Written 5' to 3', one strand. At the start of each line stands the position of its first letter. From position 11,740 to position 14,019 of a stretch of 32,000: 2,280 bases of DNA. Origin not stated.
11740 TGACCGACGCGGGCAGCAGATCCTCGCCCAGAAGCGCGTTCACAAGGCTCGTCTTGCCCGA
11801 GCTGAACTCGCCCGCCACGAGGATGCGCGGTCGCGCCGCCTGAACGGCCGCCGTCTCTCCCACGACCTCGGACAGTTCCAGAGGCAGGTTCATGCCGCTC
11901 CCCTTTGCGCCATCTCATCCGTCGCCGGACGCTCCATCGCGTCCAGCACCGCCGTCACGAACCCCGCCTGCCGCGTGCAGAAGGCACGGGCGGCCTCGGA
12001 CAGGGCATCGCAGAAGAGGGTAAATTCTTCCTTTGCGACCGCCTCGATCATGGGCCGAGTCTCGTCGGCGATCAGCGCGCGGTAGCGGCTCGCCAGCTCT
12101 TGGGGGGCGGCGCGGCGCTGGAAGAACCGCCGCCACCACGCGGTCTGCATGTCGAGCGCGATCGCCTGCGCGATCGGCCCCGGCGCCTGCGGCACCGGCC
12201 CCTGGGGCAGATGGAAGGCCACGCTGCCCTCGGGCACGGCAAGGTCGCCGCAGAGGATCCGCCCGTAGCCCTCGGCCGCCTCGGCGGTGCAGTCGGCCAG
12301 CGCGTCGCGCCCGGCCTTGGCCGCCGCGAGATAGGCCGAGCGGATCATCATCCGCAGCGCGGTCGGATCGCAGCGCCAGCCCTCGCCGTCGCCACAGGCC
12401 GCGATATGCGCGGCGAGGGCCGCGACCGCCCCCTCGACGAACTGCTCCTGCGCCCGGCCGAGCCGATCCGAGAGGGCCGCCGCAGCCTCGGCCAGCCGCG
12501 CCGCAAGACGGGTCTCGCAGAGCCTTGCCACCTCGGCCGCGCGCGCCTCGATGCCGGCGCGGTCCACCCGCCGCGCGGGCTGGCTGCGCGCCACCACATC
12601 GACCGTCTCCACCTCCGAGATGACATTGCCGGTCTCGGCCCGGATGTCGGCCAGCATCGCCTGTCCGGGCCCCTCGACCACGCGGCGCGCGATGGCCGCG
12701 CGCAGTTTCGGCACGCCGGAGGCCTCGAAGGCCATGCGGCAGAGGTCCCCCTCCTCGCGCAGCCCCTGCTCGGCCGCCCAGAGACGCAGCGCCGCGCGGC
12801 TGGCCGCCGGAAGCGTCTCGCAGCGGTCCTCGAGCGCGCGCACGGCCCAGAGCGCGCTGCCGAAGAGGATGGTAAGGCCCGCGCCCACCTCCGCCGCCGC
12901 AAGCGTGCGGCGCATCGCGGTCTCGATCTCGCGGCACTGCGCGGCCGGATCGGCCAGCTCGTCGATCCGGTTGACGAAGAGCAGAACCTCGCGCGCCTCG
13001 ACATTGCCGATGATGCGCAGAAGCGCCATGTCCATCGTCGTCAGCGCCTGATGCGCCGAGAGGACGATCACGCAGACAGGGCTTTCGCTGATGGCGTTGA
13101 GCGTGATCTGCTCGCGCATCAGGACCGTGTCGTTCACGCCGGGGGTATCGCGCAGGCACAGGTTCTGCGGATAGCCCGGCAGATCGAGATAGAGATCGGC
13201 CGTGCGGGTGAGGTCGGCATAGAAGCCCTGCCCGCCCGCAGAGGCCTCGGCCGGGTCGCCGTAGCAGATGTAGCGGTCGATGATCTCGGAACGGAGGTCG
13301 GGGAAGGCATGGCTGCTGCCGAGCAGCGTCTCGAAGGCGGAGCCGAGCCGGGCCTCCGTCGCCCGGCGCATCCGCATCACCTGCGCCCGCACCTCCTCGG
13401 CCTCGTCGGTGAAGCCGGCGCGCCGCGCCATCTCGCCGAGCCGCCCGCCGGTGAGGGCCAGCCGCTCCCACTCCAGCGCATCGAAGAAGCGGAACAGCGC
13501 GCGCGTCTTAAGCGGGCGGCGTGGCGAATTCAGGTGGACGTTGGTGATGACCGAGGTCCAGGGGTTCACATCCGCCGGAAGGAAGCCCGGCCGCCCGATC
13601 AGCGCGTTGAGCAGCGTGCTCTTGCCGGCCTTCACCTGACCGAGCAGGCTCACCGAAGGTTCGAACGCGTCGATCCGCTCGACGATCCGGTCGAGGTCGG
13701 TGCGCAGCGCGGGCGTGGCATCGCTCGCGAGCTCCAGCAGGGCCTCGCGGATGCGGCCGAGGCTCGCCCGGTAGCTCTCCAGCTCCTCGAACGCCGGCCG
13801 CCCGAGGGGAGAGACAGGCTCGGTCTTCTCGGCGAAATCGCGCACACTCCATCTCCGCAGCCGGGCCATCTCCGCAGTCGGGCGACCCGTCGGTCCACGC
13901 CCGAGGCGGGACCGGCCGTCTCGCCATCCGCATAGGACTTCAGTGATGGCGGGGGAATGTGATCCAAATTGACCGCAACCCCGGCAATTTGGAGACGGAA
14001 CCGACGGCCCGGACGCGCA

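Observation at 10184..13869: Translationally coupled pair of atypical dynamin-like GTPases: best candidate for an uncharacterised system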

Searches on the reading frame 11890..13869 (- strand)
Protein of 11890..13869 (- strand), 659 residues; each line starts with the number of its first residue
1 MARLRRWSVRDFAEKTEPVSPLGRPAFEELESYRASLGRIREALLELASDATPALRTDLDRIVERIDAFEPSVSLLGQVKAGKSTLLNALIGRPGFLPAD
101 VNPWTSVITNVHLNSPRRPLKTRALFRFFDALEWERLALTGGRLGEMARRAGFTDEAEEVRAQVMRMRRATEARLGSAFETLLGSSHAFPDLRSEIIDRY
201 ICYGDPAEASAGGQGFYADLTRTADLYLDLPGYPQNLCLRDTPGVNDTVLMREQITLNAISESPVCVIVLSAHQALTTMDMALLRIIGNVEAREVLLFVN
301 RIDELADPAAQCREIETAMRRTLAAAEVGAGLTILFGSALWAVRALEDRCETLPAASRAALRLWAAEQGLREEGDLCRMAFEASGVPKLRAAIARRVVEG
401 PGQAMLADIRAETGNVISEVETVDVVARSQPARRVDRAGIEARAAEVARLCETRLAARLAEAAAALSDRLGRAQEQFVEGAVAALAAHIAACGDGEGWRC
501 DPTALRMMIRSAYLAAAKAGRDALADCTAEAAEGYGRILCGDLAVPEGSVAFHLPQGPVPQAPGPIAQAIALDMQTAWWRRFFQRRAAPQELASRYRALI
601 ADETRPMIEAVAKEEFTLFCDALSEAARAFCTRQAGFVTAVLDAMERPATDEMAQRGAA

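Call 3: search_protein_families(library=pfam, proteins=[window:11890-13869:-], max_evalue=1)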
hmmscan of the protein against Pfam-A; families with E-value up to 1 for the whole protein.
window:11890-13869:- (659 aa): 5 families
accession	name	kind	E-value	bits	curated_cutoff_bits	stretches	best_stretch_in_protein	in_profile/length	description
PF00350.29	Dynamin_N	-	1.9e-12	48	27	1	74-282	2-148/168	Dynamin family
PF01926.29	MMR_HSR1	-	1.1e-06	29.2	21.9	1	73-113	2-41/113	50S ribosome-binding GTPase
PF00009.33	GTP_EFTU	-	6.1e-05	23.1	26.5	1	241-341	75-171/188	Elongation factor Tu GTP binding domain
PF03193.22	RsgA_GTPase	-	0.036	14.3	30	1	61-93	99-129/174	RsgA GTPase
PF02421.24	FeoB_N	-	0.16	11.9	27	0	73-93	3-23/156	Ferrous iron transport protein B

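Call 4: search_protein_families(library=padloc, proteins=[window:11890-13869:-], max_evalue=1)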
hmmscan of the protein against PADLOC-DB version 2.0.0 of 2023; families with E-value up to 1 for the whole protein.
window:11890-13869:- (659 aa): 2 families
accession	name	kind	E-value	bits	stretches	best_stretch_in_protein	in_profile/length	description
PDLC03839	LeoA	-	2.2e-11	41.6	2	236-476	104-328/559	-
PDLC03841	LeoBC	-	0.00017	18.9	1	43-246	51-133/601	-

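Call 5: search_protein_families(library=ncbifam, proteins=[window:11890-13869:-], max_evalue=1)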
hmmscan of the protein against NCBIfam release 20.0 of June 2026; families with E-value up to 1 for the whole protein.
window:11890-13869:- (659 aa): 15 families
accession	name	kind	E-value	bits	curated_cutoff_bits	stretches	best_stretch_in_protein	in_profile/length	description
TIGR03594.1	GTPase_EngA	equivalog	9e-10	38.1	306.7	2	255-327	250-320/432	ribosome biogenesis GTPase Der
NF000908.1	PRK00089.1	equivalog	7.2e-06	25.5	237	2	73-93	6-26/291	GTPase Era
TIGR03918.1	GTP_HydF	equivalog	4.2e-05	22.6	325.55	2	238-316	59-139/392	[FeFe] hydrogenase H-cluster maturation GTPase HydF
NF002828.0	PRK03003.1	equivalog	9.8e-05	21.1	631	2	56-94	26-64/477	ribosome biogenesis GTPase Der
NF009379.0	PRK12740.1-3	equivalog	0.00037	19.2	513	1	236-321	74-151/674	elongation factor G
TIGR00450.1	mnmE_trmE_thdF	equivalog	0.00066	18.9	252.6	1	72-91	211-230/446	tRNA uridine-5-carboxymethylaminomethyl(34) synthesis GTPase MnmE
TIGR00231.1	small_GTP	domain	0.0014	18.4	42.5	1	72-95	5-28/164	GTP-binding protein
TIGR00436.1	era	equivalog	0.0026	17.2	116.25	1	73-94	3-24/270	GTPase Era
TIGR03156.1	GTP_HflX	equivalog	0.0048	15.8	216.75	1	64-92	183-211/351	GTPase HflX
NF007368.0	PRK09866.1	equivalog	0.007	14.7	1146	1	58-110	57-108/742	clamp-binding protein CrfC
NF052648.1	DynmDynABac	equivalog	0.008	14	1600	1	61-157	601-696/1187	dynamin GTPase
NF008280.0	PRK11058.1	equivalog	0.0086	14.9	441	0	65-90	192-217/426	ribosome rescue GTPase HflX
NF009891.0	PRK13351.1-1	equivalog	0.02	13.5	597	1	236-307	75-141/681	elongation factor G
TIGR03598.1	GTPase_YsxC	equivalog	0.053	13.2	124.45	1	70-94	18-42/186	ribosome biogenesis GTP-binding protein YihA/YsxC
TIGR03597.1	GTPase_YqeH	equivalog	0.063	12.4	297.4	0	57-93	140-178/361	ribosome biogenesis GTPase YqeH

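Call 6: search_solved_structures(query=window:11890-13869:-, max_evalue=1)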
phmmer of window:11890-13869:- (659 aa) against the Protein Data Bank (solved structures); distinct sequences matched with E-value up to 1: 16.
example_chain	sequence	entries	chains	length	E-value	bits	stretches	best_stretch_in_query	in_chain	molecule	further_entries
5owv_A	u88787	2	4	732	6.9e-08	34.6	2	229-306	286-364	GTP-binding protein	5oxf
2j68_A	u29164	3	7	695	2.3e-07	32.9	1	73-113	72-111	BACTERIAL DYNAMIN-LIKE PROTEIN | DYNAMIN FAMILY PROTEIN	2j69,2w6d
9kff_A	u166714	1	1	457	0.0017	20.1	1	40-111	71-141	Mitofusin FZO1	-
6xrs_A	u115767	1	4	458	0.0024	19.6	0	63-106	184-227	GTPase Der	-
9kfd_A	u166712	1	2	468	0.0032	19.2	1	42-111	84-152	Mitofusin FZO1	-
9kfe_A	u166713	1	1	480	0.0035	19.1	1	42-111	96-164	Mitofusin FZO1,Mitofusin FZO1,Fzo1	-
3j8g_X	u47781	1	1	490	0.0082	17.9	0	255-309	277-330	GTPase Der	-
7yla_6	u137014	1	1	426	0.02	16.6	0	63-90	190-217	GTPase HflX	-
5ady_6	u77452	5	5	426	0.02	16.6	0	63-90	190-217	GTPASE HFLX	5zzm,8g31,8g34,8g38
5owv_C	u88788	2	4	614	0.025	16.3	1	38-105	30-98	GTP-binding protein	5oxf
5dn8_A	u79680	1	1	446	0.052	15.2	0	225-305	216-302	GTPase Der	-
2gj8_A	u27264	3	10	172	0.091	14.4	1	73-121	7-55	tRNA modification GTPase trmE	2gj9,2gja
1rfl_A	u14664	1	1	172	0.092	14.4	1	73-121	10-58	Probable tRNA modification GTPase trmE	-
5xyf_A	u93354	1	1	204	0.69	11.5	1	552-645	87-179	TERF1-interacting nuclear factor 2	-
4dcs_A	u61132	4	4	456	0.93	11.1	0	256-340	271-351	GTP-BINDING PROTEIN ENGA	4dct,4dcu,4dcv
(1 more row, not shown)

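Call 8: find_homologous_proteins(query=window:11890-13869:-)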
Query window:11890-13869:- (659 aa): 1489 proteins with E <= 0.001 among 8000 candidates; the best 120 are listed.
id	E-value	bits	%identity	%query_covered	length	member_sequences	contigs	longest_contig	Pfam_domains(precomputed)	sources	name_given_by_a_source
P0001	0.0e+0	1397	98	100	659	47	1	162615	PF01926.30,PF00350.30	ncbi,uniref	ncbi:dynamin family protein [Cereibacter sphaeroides]|uniref:dynamin family protein n=1 Tax=Cereibac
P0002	0.0e+0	1088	76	98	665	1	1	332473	PF01926.30,PF00350.30,PF00009.34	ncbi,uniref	ncbi:dynamin family protein [Rhodobacter sp. NSM]|uniref:dynamin family protein n=1 Tax=Rhodobacter 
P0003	0.0e+0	1069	76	98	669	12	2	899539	PF01926.30,PF00350.30,PF00009.34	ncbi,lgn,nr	ncbi:hypothetical protein D0Z66_15630 [Cereibacter sphaeroides]|nr:hypothetical protein D0Z66_15630 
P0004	0.0e+0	1020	70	100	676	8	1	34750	PF01926.30,PF00350.30,PF00009.34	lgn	-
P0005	1.3e-280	950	67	99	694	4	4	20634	PF01926.30,PF00350.30,PF00009.34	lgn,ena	-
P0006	5.0e-272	922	65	98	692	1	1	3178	PF01926.30,PF00350.30,PF00009.34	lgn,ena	-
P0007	2.2e-182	626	50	96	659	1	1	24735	PF01926.30,PF00350.30,PF00009.34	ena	-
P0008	5.3e-182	625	49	94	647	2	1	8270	PF01926.30,PF00350.30,PF00009.34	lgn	-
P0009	5.8e-182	625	50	96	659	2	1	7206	PF01926.30,PF00350.30,PF00009.34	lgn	-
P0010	5.9e-181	621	48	96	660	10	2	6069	PF01926.30,PF00350.30,PF00009.34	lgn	-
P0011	3.7e-179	615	47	94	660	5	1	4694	PF01926.30,PF00350.30,PF00009.34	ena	-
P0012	1.0e-178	614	48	95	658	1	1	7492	PF01926.30,PF00350.30,PF00009.34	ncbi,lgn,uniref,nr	ncbi:dynamin family protein [Actibacterium lipolyticum]|uniref:GTP-binding protein Der n=1 Tax=Actib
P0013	1.3e-178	613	50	94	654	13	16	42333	PF01926.30,PF00350.30,PF00009.34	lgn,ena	-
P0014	7.0e-177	608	49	96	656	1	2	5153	PF01926.30,PF00350.30,PF00009.34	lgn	-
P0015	1.6e-176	607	51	94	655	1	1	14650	PF01926.30,PF00350.30,PF00009.34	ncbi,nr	ncbi:MAG: dynamin family protein [Pseudooceanicola sp.]|nr:dynamin family protein [Pseudooceanicola 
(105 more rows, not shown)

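Call 13: find_related_loci(query=A1, collection=genome_contigs, flank=8000)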
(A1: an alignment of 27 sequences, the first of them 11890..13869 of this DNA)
Query A1 (659 aa) in genome_contigs; peptide patterns used: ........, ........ (x = any residue, [..] = any of these).
600 stretches matched a pattern (row limit reached: there are more); 577 encode a relative of the query (tblastn E <= 1e-3); the best 80 are kept; 80 distinct loci.
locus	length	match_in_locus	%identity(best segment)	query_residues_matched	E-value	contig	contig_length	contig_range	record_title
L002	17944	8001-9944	76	9-654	0e+0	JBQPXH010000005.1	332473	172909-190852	Rhodobacter sp. NSM assembly_contig_5, whole genome shotgun sequence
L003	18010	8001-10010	67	9-659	0e+0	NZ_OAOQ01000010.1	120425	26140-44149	Cereibacter ovatus strain JA234, whole genome shotgun sequence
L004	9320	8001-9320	94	2-441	0e+0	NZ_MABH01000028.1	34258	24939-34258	Cereibacter johrii strain JA192 Masurca_1_len_T:34258, whole genome shotgun sequence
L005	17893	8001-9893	49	24-652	4e-179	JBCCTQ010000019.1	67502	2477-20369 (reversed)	MAG: Pseudomonadota bacterium isolate P01_D01_bin.84 k141_226978_length_67502_cov_20.8574, whole genome shotgun sequence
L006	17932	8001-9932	49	16-659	4e-178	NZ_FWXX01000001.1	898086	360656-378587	Tropicibacter naphthalenivorans strain DSM 19561, whole genome shotgun sequence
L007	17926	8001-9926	48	5-643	0e+0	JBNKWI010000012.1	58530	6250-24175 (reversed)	MAG: Paracoccaceae bacterium isolate A1.bin.17.strict NODE_12_length_58530_cov_7.212598, whole genome shotgun sequence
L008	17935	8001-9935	46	24-652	1e-174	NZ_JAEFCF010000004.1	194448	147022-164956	Paracoccus sp. IB05 NODE_4_length_194448_cov_101.734445, whole genome shotgun sequence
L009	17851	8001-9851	49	24-641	1e-174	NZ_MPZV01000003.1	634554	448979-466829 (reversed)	Thioclava sediminum strain TAW-CT134 contig3, whole genome shotgun sequence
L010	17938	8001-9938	49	16-659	7e-174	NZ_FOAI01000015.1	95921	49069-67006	Roseivivax marinus strain DSM 27511, whole genome shotgun sequence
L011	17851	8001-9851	49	24-641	4e-174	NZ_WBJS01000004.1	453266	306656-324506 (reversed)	Thioclava sp. JE_KL1 scaffold_3, whole genome shotgun sequence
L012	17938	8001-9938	46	24-653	3e-173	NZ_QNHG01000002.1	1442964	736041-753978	Pseudogemmobacter bohemicus strain Cd-10 scaffold00002, whole genome shotgun sequence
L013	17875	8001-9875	48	26-646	2e-173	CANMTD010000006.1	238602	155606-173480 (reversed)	uncultured Rhodobacteraceae bacterium isolate 2B1-5-42-J.fasta genome assembly, contig: NODE_6, whole genome shotgun seq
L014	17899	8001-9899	43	19-652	9e-172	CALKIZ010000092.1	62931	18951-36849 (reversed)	MAG: uncultured Neomegalonema sp. isolate H1_Bin_Bin_59_1 genome assembly, contig: c_000000539866, whole genome shotgun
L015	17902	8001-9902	45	24-655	2e-171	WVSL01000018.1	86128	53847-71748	Rhodobacterales bacterium HKCCE2091 NODE_18, whole genome shotgun sequence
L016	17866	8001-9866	44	19-635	1e-169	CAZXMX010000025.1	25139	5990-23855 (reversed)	MAG TPA_asm: uncultured Neomegalonema sp. isolate SRP065251_co1_23 genome assembly, contig: NODE_1346_length_25139_cov_8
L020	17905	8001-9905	46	12-643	7e-168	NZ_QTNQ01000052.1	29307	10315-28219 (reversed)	Vannielia litorea strain EBW16 NODE_52_length_29307_cov_24.5691, whole genome shotgun sequence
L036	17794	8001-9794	40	59-643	2e-137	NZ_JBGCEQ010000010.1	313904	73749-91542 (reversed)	MAG: Roseobacter sp. isolate SGMAG-43 contig10, whole genome shotgun sequence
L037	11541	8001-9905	38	18-641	1e-137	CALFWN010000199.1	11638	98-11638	MAG: uncultured Litoreibacter sp. isolate H4_Bin_Bin_195_sub_1 genome assembly, contig: c_000000290273, whole genome sho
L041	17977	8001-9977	38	15-659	9e-137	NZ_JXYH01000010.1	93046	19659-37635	Aestuariivita boseongensis strain BS-B2 contig10, whole genome shotgun sequence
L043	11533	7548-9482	37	20-651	1e-134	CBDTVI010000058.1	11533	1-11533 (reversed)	MAG TPA_asm: uncultured Yoonia sp. isolate SRR7614707_metabat2_56 genome assembly, contig: ERZ23877653.2627, whole genom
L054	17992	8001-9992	38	1-653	2e-133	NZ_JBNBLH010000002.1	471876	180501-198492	Roseobacter sp. EG26 NODE_2_length_471876_cov_62.627787, whole genome shotgun sequence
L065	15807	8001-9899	37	20-639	2e-132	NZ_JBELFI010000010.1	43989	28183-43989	MAG: Yoonia sp. isolate REMEI062_ass_metaspades_bin.46 NODE_891_length_44041_cov_6.531055, whole genome shotgun sequence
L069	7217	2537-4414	36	26-646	3e-132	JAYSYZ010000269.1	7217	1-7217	MAG: Paracoccaceae bacterium isolate GFS_13514 GFS_13514_268, whole genome shotgun sequence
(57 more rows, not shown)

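Call 28: search_protein_families(library=pfam, proteins=[L036:2638-4449:+, L037:4644-5579:+, L041:5556-6578:+, L043:5990-7345:+, L069:5528-5926:+, L006:7464-7883:+, L065:11320-12135:+, L002:11418-13715:+, L002:13570-14880:+, L012:11141-13273:+], max_evalue=0.01)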
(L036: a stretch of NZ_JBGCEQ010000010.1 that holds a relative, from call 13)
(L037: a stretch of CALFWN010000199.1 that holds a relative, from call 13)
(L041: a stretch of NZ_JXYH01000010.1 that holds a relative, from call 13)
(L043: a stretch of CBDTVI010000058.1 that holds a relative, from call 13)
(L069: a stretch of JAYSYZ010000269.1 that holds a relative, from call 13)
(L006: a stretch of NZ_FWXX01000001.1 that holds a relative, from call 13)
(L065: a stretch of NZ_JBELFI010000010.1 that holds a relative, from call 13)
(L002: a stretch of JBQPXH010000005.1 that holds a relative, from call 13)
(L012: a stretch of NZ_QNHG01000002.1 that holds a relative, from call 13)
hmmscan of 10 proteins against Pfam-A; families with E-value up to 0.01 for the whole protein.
L036:2638-4449:+ (603 aa): 5 families
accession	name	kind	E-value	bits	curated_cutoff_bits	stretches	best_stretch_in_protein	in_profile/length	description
PF00069.31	Pkinase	-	2e-26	93.4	31.7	1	77-301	1-203/263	Protein kinase domain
PF07714.23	PK_Tyr_Ser-Thr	-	3.8e-14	53.1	23.1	1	135-294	45-204/258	Protein tyrosine and serine/threonine kinase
PF03109.22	ABC1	-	5.9e-06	26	22.9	1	141-253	113-228/244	ABC1 atypical kinase-like domain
PF01636.29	APH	-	0.0002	21.7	23.2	0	213-239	170-197/239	Phosphotransferase enzyme family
PF14531.12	Kinase-like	-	0.0073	16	25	0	178-269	132-216/289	Kinase-like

L037:4644-5579:+ (311 aa): 2 families
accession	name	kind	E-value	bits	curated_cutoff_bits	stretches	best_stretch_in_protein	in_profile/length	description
PF16697.10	Yop-YscD_cpl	-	2.2e-07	31.5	33.2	1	194-287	2-91/94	Inner membrane component of T3SS, cytoplasmic domain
PF00498.31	FHA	-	1.5e-06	29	20.7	1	213-280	3-67/67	FHA domain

L041:5556-6578:+ (340 aa): 3 families
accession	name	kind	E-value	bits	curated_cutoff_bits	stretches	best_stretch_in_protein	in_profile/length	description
PF13672.11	PP2C_2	-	1.2e-11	45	24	1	25-221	13-176/209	Protein phosphatase 2C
PF00481.26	PP2C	-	3.6e-07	30.6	20.3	1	17-150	8-141/255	Protein phosphatase 2C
PF07228.17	SpoIIE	-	4.3e-05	24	25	1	190-260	111-190/192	Stage II sporulation protein E (SpoIIE)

L043:5990-7345:+ (451 aa): 2 families
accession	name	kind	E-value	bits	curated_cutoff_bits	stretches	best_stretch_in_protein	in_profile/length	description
PF00350.29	Dynamin_N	-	8.8e-06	26.3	27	1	46-86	2-45/168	Dynamin family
PF01926.29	MMR_HSR1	-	0.00045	20.8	21.9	1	45-83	2-40/113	50S ribosome-binding GTPase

L069:5528-5926:+ (132 aa): 0 families

L006:7464-7883:+ (139 aa): 0 families

L065:11320-12135:+ (271 aa): 0 families

L002:11418-13715:+ (765 aa): 4 families
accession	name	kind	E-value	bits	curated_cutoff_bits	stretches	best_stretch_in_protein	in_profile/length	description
PF00350.29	Dynamin_N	-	2.7e-14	54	27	1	111-339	1-166/168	Dynamin family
PF01926.29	MMR_HSR1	-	3.1e-08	34.1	21.9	1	110-152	1-42/113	50S ribosome-binding GTPase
PF00009.33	GTP_EFTU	-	4.4e-08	33.4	26.5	1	276-382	71-173/188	Elongation factor Tu GTP binding domain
PF02421.24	FeoB_N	-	0.0044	17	27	0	275-353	48-127/156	Ferrous iron transport protein B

L002:13570-14880:+ (436 aa): 1 family
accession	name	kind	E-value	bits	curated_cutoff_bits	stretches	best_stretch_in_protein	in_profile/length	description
PF00350.29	Dynamin_N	-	1.1e-09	39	27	1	76-221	1-164/168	Dynamin family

L012:11141-13273:+ (710 aa): 5 families
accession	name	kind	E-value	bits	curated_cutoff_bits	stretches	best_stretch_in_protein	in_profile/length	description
PF00350.29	Dynamin_N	-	2.2e-15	57.5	27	1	50-276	1-166/168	Dynamin family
PF00009.33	GTP_EFTU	-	5.6e-09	36.3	26.5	1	214-318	72-172/188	Elongation factor Tu GTP binding domain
PF01926.29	MMR_HSR1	-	4.7e-08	33.6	21.9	0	192-276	28-112/113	50S ribosome-binding GTPase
PF20072.4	DUF6468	-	0.0027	18.2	26.9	0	613-652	8-46/76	Domain of unknown function (DUF6468)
PF03193.22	RsgA_GTPase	-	0.0031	17.8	30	0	27-69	88-128/174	RsgA GTPase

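Call 31: predict_structure(alignment_id=A3)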
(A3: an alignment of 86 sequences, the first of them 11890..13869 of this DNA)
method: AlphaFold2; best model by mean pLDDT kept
length: 659 residues; sequences in the alignment: 86
mean_pLDDT: 85.0   pTM: 0.84
mean pLDDT of the five models: 85.0, 84.6, 84.3, 83.7, 82.2
residues with pLDDT >= 90: 342; 70-90: 213; 50-70: 85; < 50: 19
segments of 3 or more residues with pLDDT < 50: 1-9, 103-105
pLDDT, mean of each block of 10 residues (from residue 1): 41 53 76 93 93 88 93 86 90 84 56 87 93 86 67 72 86 90 94 87 59 72 90 87 58 66 87 80 72 86 96 94 84 95 95 97 95 86 96 94 92 90 86 87 98 98 98 96 88 80 89 96 98 97 93 91 80 67 73 87 92 96 97 95 84 56
secondary structure, 60 per line:
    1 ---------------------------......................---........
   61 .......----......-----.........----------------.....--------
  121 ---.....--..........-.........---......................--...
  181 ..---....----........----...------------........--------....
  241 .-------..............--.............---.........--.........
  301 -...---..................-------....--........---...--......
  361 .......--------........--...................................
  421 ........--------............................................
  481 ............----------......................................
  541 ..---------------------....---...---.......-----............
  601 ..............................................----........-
elements in order: H28-49 H53-67 E72-77 H83-91 E108-112 E124-128 H131-140 H142-150 H154-175 H178-182 E186-189 H194-201 E221-228 E237-241 H249-262 E265-271 H272-277 H281-289 E295-300 H308-325 E333-336 H339-346 H355-367 H376-383 H386-428 H437-492 H503-542 H564-567 H577-583 H589-646 H651-658
